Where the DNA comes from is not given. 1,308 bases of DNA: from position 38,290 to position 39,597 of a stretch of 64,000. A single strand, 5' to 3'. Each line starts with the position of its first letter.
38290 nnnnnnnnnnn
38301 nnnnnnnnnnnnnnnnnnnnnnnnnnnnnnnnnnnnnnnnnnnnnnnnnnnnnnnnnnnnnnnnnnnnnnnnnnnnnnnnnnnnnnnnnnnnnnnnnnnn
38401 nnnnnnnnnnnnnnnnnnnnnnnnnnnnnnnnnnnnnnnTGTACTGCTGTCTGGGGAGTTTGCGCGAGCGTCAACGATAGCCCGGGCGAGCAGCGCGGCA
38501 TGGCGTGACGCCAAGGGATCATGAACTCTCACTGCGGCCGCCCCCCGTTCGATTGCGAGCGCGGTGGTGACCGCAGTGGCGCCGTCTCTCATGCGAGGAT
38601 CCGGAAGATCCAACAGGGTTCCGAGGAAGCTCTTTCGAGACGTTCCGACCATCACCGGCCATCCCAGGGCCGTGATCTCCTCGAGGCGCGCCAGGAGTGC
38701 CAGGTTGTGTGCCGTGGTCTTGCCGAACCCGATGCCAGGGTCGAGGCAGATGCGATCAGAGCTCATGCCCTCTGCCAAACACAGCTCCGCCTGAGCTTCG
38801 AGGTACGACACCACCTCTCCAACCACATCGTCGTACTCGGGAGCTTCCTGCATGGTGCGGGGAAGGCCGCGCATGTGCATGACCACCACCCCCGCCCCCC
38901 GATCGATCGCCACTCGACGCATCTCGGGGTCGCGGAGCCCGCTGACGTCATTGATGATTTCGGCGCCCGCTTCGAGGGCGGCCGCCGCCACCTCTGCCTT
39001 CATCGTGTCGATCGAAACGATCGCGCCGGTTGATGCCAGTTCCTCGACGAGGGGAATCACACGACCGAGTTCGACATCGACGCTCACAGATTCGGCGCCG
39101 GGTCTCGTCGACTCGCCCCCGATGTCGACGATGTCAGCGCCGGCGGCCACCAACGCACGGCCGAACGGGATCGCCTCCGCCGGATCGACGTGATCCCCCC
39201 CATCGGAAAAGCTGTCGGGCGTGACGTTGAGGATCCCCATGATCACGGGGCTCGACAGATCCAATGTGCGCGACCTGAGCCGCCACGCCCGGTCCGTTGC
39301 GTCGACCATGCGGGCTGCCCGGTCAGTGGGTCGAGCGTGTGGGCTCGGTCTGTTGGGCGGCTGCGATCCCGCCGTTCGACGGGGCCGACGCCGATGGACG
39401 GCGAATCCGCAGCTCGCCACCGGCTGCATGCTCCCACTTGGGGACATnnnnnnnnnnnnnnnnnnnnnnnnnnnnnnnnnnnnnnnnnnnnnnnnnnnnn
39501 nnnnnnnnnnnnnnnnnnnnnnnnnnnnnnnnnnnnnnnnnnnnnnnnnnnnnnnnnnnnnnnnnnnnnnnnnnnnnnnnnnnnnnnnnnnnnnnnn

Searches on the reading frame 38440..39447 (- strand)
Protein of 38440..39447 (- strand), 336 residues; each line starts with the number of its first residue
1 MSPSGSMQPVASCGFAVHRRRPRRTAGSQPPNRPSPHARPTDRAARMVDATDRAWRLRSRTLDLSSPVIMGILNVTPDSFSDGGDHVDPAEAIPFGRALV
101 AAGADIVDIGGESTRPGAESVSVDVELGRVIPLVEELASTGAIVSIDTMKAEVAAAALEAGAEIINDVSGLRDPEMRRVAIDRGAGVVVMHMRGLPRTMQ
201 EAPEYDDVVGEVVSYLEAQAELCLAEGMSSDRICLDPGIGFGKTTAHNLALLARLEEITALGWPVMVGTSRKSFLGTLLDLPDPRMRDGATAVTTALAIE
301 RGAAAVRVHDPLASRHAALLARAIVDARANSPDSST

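Call 4: search_protein_families(library=pfam, proteins=[window:38440-39447:-], max_evalue=0.01)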
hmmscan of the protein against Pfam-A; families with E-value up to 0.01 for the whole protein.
window:38440-39447:- (336 aa): 1 family
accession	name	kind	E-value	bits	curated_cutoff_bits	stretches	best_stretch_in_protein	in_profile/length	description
PF00809.28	Pterin_bind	-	7.6e-86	288.1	25.5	1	70-309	1-244/244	Pterin binding enzyme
